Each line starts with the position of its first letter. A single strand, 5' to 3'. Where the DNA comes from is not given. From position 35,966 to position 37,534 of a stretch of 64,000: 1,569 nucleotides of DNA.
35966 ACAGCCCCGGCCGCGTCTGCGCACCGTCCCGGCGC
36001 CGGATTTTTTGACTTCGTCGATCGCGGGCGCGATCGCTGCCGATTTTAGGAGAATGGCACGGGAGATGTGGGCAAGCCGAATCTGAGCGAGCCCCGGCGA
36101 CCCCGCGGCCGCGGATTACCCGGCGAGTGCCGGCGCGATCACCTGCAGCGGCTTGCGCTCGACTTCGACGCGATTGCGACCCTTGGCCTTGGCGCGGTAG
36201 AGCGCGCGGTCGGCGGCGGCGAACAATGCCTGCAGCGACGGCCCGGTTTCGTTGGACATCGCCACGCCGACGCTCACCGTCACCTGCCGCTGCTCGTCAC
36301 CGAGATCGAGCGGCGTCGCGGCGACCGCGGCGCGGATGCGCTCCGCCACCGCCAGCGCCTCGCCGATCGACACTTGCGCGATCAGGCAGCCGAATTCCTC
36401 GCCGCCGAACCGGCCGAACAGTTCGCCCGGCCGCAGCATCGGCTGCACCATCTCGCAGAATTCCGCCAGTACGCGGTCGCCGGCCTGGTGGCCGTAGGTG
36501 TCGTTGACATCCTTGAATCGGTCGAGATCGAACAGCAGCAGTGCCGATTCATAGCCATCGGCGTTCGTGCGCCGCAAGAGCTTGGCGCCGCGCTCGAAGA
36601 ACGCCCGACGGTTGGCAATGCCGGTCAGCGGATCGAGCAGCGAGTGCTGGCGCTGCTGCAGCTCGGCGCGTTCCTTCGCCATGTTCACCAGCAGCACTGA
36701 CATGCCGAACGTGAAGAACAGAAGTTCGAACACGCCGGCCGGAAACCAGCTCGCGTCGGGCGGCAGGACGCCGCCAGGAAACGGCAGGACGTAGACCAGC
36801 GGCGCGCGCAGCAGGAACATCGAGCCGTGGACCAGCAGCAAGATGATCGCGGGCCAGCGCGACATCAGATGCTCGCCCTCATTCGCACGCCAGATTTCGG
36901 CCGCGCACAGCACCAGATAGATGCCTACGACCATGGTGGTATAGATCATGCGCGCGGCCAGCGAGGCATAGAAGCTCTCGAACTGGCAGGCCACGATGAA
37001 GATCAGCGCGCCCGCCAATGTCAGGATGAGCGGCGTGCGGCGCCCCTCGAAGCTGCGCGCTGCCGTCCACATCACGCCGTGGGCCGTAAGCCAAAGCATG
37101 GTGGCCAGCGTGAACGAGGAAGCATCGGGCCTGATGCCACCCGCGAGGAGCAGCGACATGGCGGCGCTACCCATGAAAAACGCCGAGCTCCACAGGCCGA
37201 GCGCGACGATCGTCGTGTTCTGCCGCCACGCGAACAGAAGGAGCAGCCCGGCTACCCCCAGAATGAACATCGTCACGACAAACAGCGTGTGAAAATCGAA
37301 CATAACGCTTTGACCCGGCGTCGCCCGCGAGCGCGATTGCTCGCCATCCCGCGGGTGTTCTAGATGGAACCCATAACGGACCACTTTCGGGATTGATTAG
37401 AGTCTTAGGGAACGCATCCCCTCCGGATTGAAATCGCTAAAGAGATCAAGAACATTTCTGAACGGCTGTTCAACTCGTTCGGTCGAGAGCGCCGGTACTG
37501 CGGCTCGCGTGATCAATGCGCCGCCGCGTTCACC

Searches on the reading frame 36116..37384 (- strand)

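Call 48: search_protein_families(library=pfam, proteins=[window:36116-37384:-], max_evalue=0.00001)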
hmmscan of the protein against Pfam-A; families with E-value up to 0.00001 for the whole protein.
window:36116-37384:- (422 aa): 1 family
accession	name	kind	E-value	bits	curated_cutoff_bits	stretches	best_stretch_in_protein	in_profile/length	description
PF00990.26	GGDEF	-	9.2e-43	146.2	23.8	1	249-405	2-161/161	Diguanylate cyclase, GGDEF domain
